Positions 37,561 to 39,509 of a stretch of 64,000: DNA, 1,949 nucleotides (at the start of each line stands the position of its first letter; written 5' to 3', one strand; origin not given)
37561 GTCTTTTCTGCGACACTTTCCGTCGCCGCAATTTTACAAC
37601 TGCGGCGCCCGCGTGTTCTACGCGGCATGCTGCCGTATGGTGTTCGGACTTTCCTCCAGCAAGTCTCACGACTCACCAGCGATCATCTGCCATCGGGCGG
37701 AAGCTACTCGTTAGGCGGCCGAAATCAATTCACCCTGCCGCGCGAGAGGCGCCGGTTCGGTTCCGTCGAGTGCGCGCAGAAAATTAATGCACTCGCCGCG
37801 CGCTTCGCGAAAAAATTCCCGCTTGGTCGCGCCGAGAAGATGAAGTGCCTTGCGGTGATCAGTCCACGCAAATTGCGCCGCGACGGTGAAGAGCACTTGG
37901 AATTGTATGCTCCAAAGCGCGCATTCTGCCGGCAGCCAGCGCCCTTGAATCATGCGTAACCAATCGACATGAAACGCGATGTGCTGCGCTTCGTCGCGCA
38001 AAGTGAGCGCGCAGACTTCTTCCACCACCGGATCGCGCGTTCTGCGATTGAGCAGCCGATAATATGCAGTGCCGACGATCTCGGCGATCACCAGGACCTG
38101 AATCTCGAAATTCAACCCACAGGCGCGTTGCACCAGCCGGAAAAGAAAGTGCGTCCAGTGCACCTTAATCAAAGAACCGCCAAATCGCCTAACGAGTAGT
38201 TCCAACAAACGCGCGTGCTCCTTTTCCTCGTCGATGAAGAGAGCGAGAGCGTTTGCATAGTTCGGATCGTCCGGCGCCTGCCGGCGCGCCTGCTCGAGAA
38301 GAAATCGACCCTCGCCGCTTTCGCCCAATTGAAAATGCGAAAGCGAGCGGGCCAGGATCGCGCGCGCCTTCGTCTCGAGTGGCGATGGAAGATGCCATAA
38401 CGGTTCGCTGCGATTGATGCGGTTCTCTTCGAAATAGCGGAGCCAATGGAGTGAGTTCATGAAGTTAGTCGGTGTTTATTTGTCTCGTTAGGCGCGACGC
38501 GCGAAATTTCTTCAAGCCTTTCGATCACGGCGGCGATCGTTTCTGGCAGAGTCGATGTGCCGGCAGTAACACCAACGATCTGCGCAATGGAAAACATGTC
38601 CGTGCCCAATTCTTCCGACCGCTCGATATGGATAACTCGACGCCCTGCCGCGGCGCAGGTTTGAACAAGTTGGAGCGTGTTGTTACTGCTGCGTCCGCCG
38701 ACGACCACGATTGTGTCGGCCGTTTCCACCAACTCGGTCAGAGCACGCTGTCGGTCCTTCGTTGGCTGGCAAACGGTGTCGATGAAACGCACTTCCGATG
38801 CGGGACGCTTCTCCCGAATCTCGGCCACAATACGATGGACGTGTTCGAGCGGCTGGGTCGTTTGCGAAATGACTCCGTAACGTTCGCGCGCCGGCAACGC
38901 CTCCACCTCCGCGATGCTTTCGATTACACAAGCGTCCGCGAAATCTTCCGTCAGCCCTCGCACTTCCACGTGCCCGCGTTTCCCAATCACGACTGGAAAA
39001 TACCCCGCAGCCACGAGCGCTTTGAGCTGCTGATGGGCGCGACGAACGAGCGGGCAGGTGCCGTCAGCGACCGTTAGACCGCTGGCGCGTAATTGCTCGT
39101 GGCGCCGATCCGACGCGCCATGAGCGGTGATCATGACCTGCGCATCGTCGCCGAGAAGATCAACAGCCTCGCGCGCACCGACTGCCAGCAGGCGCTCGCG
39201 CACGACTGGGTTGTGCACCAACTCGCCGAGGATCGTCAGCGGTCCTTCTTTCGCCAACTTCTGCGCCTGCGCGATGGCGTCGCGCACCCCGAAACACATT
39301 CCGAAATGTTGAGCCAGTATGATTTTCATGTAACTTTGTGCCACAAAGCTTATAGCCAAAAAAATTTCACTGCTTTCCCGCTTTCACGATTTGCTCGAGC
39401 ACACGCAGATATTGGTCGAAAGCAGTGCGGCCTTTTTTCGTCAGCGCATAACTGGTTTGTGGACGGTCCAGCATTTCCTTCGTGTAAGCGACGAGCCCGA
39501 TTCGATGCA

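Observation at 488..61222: Hyper-abundant non-palindromic genomic word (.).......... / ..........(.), uptake-signal-like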

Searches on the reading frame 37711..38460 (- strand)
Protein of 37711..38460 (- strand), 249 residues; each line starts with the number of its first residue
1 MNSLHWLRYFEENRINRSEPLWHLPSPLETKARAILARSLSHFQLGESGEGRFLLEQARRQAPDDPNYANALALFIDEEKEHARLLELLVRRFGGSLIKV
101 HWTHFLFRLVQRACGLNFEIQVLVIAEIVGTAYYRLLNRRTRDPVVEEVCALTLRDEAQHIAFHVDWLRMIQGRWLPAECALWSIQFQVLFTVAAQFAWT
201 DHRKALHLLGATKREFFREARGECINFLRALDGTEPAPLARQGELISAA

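Call 29: search_protein_families(library=pfam, proteins=[window:37711-38460:-])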
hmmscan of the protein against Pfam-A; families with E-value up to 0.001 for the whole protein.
window:37711-38460:- (249 aa): 4 families
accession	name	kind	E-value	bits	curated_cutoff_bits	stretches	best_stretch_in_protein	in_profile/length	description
PF02915.23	Rubrerythrin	-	5.1e-06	27.3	22.8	0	46-98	9-61/137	Rubrerythrin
PF22277.2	EncFtn-like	-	7.1e-05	22.9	27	0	127-172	26-71/85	EncFtn-like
PF11583.14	AurF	-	0.00013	21.6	29.6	1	53-196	89-235/282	P-aminobenzoate N-oxygenase AurF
PF13428.12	TPR_14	-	0.00095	20.1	23.5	0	33-73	2-42/44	Tetratricopeptide repeat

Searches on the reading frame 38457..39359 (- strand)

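Call 29: search_protein_families(library=pfam, proteins=[window:38457-39359:-])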
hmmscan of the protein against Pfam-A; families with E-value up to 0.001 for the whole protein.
window:38457-39359:- (300 aa): 1 family
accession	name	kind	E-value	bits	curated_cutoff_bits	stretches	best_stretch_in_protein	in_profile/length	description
PF02401.23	LYTB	-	5.9e-71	239.3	24.5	1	13-283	1-267/267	LytB protein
